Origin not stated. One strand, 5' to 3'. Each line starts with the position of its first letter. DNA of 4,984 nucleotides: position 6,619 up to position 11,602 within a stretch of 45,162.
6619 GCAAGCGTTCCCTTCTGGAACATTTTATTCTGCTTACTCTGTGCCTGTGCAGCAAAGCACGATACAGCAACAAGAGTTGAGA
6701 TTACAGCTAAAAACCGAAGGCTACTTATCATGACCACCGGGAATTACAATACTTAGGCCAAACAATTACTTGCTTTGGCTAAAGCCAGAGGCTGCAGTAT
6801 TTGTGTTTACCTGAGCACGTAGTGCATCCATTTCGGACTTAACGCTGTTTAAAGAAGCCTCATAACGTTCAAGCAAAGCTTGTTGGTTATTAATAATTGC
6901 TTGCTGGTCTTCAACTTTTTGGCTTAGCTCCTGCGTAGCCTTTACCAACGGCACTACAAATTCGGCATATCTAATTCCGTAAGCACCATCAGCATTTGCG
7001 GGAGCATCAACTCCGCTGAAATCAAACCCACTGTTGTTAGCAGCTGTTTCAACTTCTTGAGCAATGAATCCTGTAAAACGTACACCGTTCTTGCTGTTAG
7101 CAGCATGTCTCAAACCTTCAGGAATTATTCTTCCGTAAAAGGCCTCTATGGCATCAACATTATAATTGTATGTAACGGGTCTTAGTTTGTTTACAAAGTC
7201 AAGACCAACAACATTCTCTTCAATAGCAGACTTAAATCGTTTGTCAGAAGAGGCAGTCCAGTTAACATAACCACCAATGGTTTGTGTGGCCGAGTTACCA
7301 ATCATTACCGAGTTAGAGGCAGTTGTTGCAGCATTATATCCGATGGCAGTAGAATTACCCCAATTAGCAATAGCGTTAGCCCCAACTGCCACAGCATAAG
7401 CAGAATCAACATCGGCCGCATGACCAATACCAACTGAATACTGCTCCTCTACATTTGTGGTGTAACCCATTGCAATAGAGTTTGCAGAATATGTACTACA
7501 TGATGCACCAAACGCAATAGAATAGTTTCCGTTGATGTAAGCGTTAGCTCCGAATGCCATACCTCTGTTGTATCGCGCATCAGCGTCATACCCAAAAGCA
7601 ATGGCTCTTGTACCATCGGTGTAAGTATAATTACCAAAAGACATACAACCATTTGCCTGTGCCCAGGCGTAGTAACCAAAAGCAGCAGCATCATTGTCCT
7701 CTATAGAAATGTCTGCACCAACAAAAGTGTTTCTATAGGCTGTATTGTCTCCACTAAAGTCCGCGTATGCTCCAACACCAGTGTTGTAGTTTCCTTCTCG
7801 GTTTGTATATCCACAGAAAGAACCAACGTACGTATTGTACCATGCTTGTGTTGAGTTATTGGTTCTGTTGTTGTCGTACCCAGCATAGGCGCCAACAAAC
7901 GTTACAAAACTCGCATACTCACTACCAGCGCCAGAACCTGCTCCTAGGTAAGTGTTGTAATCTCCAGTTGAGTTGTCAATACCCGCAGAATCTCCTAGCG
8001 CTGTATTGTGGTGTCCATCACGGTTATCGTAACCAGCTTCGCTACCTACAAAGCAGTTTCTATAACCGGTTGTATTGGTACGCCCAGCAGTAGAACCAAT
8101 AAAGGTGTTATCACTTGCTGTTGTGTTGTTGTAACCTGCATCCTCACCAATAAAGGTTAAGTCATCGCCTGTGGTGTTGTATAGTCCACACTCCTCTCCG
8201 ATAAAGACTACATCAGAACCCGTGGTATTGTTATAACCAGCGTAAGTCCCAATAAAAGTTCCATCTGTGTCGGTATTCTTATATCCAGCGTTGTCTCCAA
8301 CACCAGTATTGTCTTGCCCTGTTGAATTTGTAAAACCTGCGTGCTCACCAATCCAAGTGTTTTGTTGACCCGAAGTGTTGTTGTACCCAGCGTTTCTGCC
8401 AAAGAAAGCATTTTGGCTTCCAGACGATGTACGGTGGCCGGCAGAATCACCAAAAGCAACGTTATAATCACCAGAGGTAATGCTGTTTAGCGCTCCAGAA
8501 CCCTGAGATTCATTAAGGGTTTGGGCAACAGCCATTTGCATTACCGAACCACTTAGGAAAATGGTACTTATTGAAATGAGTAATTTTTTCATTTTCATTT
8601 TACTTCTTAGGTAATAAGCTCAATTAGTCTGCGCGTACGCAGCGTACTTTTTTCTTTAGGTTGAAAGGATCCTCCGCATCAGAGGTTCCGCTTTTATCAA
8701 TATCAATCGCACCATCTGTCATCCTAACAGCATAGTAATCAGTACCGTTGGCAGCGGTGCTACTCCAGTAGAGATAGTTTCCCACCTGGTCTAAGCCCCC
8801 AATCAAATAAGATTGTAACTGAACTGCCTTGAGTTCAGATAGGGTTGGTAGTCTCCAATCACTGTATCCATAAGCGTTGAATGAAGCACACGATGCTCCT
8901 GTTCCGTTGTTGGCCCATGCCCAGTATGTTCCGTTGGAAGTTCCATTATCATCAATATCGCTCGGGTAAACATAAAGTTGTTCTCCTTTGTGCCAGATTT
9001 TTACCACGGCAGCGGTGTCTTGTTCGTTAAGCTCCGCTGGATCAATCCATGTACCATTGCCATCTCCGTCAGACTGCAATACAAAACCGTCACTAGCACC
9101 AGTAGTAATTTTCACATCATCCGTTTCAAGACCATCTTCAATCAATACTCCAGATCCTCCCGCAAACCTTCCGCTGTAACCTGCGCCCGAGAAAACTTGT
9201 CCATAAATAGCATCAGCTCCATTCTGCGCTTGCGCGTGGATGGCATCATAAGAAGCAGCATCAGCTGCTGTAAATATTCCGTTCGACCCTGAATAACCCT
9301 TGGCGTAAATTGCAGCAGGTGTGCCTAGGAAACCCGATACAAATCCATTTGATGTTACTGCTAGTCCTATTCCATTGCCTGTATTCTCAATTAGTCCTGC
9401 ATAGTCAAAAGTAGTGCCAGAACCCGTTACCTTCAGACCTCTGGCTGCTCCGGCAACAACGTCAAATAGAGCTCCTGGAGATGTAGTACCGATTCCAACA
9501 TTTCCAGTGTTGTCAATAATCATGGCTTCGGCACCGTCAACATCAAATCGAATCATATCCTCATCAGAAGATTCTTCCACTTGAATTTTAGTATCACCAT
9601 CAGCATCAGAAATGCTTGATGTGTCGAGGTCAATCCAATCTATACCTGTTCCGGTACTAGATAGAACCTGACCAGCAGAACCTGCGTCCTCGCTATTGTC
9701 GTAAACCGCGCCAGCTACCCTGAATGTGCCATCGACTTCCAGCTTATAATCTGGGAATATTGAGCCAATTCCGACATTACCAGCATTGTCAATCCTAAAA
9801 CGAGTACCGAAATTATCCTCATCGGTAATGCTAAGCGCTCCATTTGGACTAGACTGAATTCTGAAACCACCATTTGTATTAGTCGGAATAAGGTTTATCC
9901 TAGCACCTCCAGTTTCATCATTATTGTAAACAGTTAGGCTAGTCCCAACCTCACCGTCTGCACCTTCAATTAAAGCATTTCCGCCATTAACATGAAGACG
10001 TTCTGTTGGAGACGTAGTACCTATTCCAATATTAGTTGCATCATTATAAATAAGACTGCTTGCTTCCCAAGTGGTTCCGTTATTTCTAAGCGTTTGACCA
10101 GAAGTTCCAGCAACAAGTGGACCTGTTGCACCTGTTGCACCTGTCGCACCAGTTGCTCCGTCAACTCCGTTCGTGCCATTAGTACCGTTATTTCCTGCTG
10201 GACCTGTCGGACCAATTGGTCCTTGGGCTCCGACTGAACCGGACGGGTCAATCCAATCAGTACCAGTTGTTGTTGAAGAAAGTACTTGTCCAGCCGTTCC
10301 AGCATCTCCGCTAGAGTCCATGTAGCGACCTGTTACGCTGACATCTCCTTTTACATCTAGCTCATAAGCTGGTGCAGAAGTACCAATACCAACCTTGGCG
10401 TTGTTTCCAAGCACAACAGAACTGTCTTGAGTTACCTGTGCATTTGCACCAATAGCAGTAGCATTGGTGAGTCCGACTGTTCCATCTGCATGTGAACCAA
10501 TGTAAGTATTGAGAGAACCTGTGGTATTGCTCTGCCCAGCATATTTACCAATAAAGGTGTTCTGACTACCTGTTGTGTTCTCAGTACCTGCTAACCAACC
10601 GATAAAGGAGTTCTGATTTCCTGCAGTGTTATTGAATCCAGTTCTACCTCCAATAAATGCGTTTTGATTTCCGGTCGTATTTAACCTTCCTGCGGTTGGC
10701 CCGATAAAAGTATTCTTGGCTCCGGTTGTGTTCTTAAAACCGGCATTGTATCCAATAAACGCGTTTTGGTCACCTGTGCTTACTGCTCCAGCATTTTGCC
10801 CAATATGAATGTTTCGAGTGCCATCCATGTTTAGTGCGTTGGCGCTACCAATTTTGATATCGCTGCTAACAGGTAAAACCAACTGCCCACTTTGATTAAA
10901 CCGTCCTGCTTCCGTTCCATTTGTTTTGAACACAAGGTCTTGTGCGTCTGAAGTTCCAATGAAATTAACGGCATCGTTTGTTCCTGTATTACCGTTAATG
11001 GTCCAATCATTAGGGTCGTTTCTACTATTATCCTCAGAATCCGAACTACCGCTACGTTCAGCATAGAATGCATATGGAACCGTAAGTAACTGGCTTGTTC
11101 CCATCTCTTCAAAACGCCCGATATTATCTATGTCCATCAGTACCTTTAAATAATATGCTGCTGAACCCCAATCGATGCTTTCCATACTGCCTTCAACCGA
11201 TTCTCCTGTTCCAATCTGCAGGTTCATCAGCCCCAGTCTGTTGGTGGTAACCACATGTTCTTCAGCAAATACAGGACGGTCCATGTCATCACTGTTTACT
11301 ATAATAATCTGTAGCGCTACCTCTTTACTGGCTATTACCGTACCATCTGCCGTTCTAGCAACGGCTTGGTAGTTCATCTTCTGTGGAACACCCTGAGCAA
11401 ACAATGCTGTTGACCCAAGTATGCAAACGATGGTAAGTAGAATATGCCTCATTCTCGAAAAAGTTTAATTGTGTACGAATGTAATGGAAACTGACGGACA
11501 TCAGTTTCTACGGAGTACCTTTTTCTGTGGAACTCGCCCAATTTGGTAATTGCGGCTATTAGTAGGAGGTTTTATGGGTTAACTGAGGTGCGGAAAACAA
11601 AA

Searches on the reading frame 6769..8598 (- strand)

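Call 94: search_protein_families(library=pfam, proteins=[window:6769-8598:-], max_evalue=0.0001)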
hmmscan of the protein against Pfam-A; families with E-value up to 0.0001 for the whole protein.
window:6769-8598:- (610 aa): 1 family
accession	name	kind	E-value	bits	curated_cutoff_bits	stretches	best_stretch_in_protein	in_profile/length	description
PF13884.11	Peptidase_S74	-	2.1e-09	37.9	22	1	451-520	1-53/58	Chaperone of endosialidase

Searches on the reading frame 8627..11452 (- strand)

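Call 94: search_protein_families(library=pfam, proteins=[window:8627-11452:-], max_evalue=0.0001)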
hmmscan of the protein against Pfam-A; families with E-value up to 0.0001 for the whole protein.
window:8627-11452:- (942 aa): 3 families
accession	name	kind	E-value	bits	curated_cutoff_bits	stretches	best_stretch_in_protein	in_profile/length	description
PF07603.17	Lcl_C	-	1.3e-07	32.3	34.9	1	844-921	24-107/117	Lcl C-terminal domain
PF01391.23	Collagen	-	9e-06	25.8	27.2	1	405-445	4-44/60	Collagen triple helix repeat (20 copies)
PF05658.19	YadA_head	-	4.8e-05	24.1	25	0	329-352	4-27/27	YadA head domain repeat (2 copies)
